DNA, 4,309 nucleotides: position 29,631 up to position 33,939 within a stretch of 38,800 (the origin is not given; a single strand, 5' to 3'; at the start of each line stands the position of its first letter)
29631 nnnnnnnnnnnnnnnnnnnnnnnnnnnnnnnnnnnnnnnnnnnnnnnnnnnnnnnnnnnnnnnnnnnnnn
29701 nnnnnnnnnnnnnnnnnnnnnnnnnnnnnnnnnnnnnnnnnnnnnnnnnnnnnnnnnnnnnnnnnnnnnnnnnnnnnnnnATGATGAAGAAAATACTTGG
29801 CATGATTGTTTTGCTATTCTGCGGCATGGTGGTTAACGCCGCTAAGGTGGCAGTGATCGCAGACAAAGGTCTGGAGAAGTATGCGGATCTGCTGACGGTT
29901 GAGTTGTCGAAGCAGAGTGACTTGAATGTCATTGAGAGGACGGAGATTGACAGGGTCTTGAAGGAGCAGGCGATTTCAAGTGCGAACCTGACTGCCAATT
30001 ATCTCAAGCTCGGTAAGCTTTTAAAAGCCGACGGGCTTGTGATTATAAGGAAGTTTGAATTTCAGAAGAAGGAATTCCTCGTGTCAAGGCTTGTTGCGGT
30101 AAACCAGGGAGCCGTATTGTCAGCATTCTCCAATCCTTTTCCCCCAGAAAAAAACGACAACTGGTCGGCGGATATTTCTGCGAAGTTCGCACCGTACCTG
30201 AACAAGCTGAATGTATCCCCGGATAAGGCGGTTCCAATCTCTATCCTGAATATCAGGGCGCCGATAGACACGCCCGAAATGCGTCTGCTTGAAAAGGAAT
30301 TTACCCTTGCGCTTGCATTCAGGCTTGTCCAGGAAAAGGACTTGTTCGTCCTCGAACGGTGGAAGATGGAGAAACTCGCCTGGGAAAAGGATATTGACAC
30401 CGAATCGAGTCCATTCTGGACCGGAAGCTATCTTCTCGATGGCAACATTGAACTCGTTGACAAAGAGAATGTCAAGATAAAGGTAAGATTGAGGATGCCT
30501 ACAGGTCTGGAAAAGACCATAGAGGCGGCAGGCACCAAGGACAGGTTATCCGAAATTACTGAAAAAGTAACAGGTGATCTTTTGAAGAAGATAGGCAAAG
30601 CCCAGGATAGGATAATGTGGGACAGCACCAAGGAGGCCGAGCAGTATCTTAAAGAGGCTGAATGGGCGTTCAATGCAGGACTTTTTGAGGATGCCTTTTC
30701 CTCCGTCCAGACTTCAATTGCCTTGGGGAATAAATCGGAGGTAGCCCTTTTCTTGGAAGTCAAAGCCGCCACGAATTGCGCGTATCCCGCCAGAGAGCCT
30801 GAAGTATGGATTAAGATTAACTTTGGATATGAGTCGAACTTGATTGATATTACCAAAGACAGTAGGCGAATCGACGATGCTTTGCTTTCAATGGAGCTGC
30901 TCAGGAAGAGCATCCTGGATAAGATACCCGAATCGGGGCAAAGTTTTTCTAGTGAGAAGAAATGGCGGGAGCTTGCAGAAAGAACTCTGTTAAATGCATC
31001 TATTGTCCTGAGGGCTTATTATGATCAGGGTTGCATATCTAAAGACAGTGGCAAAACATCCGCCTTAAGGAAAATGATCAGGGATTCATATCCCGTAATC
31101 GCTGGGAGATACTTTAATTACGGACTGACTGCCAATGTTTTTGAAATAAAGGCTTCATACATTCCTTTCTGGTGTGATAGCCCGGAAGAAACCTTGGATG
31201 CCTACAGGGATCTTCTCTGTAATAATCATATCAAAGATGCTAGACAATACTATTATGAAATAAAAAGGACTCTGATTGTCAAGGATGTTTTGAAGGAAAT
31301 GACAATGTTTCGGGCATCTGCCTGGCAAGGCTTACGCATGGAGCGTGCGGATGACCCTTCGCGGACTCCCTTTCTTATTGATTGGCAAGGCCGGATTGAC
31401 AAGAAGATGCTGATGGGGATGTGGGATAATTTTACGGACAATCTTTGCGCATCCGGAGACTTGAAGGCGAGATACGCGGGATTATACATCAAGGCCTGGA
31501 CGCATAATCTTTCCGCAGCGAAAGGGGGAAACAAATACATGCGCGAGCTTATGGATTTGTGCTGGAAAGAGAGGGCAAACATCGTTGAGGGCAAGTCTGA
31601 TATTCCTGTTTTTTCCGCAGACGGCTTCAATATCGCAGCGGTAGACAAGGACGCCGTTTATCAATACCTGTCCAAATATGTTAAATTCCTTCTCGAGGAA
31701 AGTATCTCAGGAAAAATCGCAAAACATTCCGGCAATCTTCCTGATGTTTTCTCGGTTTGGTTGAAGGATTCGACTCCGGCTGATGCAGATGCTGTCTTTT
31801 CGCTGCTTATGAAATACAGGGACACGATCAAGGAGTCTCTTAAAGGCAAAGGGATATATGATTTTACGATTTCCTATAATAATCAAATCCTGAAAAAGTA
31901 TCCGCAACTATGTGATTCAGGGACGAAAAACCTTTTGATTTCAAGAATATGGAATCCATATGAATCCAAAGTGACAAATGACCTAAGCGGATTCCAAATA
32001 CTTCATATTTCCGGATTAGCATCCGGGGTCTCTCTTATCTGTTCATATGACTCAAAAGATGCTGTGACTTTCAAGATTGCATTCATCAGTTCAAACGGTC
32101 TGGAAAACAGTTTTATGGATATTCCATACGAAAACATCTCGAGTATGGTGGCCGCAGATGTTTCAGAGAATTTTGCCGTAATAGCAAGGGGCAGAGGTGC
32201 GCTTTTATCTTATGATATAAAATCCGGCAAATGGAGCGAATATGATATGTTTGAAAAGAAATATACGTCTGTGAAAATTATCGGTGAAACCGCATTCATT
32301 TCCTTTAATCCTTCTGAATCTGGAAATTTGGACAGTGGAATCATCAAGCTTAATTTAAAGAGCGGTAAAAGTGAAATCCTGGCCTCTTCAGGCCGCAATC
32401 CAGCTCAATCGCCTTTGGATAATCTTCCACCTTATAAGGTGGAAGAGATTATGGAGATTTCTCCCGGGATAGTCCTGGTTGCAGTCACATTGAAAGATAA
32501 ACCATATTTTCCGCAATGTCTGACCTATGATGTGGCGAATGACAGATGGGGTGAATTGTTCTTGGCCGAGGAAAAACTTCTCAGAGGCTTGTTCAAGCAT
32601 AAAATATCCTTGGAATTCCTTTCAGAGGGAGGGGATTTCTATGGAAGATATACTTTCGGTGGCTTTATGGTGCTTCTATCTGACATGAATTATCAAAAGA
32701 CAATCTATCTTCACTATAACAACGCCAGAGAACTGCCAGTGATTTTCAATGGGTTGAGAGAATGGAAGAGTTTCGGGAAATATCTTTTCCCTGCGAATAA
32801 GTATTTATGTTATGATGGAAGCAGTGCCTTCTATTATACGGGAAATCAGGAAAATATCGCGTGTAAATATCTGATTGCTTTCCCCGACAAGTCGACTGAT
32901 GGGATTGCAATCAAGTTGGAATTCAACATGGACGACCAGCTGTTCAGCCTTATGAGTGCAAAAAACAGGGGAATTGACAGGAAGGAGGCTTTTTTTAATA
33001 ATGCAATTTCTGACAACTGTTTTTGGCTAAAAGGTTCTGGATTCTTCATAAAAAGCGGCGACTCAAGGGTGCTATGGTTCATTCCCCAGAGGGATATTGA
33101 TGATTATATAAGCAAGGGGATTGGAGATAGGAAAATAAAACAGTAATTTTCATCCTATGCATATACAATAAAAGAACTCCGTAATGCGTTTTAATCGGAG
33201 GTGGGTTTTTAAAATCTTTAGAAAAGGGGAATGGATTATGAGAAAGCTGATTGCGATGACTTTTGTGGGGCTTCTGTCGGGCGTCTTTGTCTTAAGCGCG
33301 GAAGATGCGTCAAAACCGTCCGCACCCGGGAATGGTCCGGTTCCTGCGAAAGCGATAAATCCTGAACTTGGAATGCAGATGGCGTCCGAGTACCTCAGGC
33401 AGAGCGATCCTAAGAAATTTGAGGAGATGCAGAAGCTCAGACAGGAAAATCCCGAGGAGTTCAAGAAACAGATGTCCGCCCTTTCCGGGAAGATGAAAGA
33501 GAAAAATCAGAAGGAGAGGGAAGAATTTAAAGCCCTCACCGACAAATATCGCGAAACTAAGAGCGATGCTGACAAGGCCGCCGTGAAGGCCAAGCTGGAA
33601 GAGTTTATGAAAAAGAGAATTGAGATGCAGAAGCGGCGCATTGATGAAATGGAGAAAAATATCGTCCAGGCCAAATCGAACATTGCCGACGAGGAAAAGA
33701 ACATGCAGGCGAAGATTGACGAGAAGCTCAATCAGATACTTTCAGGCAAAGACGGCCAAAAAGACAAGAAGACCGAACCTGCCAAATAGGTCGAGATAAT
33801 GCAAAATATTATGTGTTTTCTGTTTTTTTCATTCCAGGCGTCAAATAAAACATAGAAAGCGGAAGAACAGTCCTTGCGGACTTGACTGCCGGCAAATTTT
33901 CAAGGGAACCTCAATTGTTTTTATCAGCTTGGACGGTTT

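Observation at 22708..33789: ECF sigma / putative anti-sigma pair heading an 11-kb block of five exported proteins of unknown function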

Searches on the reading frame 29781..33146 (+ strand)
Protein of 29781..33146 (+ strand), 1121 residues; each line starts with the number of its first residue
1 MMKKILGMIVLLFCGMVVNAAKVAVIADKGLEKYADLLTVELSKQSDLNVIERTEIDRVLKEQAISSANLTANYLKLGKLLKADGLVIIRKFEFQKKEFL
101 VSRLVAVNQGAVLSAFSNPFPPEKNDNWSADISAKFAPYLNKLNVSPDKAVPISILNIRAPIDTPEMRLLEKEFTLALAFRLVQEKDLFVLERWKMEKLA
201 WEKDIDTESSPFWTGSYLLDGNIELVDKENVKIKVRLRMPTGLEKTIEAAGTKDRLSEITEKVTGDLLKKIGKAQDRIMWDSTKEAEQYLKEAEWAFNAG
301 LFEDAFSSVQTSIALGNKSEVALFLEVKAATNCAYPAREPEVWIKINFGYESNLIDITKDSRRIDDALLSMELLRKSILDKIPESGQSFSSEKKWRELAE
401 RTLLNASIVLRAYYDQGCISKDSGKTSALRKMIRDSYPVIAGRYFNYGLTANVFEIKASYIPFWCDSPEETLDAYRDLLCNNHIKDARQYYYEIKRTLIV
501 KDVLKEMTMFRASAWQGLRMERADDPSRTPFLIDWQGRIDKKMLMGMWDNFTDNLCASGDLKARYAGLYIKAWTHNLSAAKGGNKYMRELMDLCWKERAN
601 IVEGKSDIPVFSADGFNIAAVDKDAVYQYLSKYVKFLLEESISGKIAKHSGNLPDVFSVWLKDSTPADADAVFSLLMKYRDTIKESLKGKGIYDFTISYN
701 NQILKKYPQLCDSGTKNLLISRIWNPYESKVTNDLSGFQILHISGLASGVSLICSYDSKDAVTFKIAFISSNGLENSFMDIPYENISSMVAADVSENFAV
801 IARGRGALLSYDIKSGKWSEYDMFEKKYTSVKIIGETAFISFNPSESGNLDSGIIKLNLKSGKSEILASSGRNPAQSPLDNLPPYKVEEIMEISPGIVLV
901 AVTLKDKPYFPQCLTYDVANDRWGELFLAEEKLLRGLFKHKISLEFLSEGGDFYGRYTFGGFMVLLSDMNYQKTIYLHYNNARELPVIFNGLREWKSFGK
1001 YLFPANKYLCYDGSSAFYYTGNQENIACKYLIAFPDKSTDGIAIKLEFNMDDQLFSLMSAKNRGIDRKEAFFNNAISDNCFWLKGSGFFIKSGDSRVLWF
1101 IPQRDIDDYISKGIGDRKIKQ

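Call 5: search_protein_families(library=pfam, proteins=[window:29781-33146:+], max_evalue=1)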
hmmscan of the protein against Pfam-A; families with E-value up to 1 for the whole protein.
window:29781-33146:+ (1121 aa): 2 families
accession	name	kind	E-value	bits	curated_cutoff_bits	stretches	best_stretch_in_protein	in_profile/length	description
PF03783.19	CsgG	-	6.3e-05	22.8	20.8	1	32-88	38-95/210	Curli production assembly/transport component CsgG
PF06053.17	DUF929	-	0.16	12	24.6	1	603-729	13-126/205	Domain of unknown function (DUF929)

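Call 6: search_protein_families(library=ncbifam, proteins=[window:29781-33146:+], max_evalue=1)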
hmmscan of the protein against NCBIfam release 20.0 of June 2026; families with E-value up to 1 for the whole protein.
window:29781-33146:+ (1121 aa): 1 family
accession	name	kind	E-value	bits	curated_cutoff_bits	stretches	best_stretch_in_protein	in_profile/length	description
NF001368.0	PRK00277.1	subfamily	0.19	11.6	249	1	250-289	149-188/203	ATP-dependent Clp protease proteolytic subunit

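Call 8: search_protein_families(library=padloc, proteins=[window:29781-33146:+], max_evalue=0.1)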
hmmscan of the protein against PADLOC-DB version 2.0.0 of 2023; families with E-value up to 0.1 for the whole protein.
window:29781-33146:+ (1121 aa): 0 families

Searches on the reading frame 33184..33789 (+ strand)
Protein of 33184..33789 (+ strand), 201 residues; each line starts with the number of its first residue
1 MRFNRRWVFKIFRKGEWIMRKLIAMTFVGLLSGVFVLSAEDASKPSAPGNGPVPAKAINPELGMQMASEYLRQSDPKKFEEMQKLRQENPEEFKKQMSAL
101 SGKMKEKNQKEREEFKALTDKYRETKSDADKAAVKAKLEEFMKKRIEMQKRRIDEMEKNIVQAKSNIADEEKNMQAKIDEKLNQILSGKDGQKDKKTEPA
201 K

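Call 5: search_protein_families(library=pfam, proteins=[window:33184-33789:+], max_evalue=1)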
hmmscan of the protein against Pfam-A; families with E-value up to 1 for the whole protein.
window:33184-33789:+ (201 aa): 4 families
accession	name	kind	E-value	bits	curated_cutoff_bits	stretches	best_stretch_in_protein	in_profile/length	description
PF13206.11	VSG_B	-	0.35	10.5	25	1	94-197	66-178/352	Trypanosomal VSG domain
PF08702.15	Fib_alpha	-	0.38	11.4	29.9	1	82-176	22-120/143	Fibrinogen alpha/beta chain family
PF08737.15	Rgp1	-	0.54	9.9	31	1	61-180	171-282/415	Rgp1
PF16498.10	SWIRM-assoc_3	-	0.66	10.7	27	0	132-166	8-42/67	SWIRM-associated domain at the C-terminal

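Call 6: search_protein_families(library=ncbifam, proteins=[window:33184-33789:+], max_evalue=1)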
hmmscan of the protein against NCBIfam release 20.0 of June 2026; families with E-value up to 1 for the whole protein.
window:33184-33789:+ (201 aa): 9 families
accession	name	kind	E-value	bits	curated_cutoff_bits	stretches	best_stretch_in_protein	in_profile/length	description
NF033885.1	conj_TraP_IncI1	equivalog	0.0017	18.1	135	1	73-199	38-162/217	conjugal transfer protein TraP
NF010210.0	PRK13676.1-2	equivalog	0.0028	17.8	223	1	106-180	13-88/117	YlbF/YmcA family competence regulator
TIGR03319.1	RNase_Y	equivalog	0.0093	14.5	454.35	1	74-184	26-137/514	ribonuclease Y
NF008074.0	PRK10811.1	equivalog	0.0097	13.7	908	1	73-186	603-718/1068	ribonuclease E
TIGR01843.1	type_I_hlyD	subfamily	0.038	13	208.65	1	66-186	111-229/422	HlyD family type I secretion periplasmic adaptor subunit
TIGR00609.1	recB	equivalog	0.078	11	696.05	1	67-180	204-320/1175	exodeoxyribonuclease V subunit beta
NF033930.1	pneumo_PspA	exception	0.18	10.4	850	1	76-184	128-231/659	pneumococcal surface protein A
NF008438.0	PRK11281.1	equivalog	0.19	9.4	991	1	81-194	74-184/1113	mechanosensitive channel MscK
NF002088.0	PRK00915.1-5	equivalog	0.45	8.9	697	1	92-177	335-420/514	2-isopropylmalate synthase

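Call 8: search_protein_families(library=padloc, proteins=[window:33184-33789:+], max_evalue=0.1)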
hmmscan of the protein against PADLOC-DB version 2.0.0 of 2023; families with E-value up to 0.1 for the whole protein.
window:33184-33789:+ (201 aa): 2 families
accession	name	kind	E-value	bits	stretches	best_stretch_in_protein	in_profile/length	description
PDLC00648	ZorA3|ZorA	-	0.0063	13.3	1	73-187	344-457/692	MotA/ExbB/TolQ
PDLC03202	Helicase_II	-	0.023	11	1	86-195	486-596/621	Type II helicase domain protein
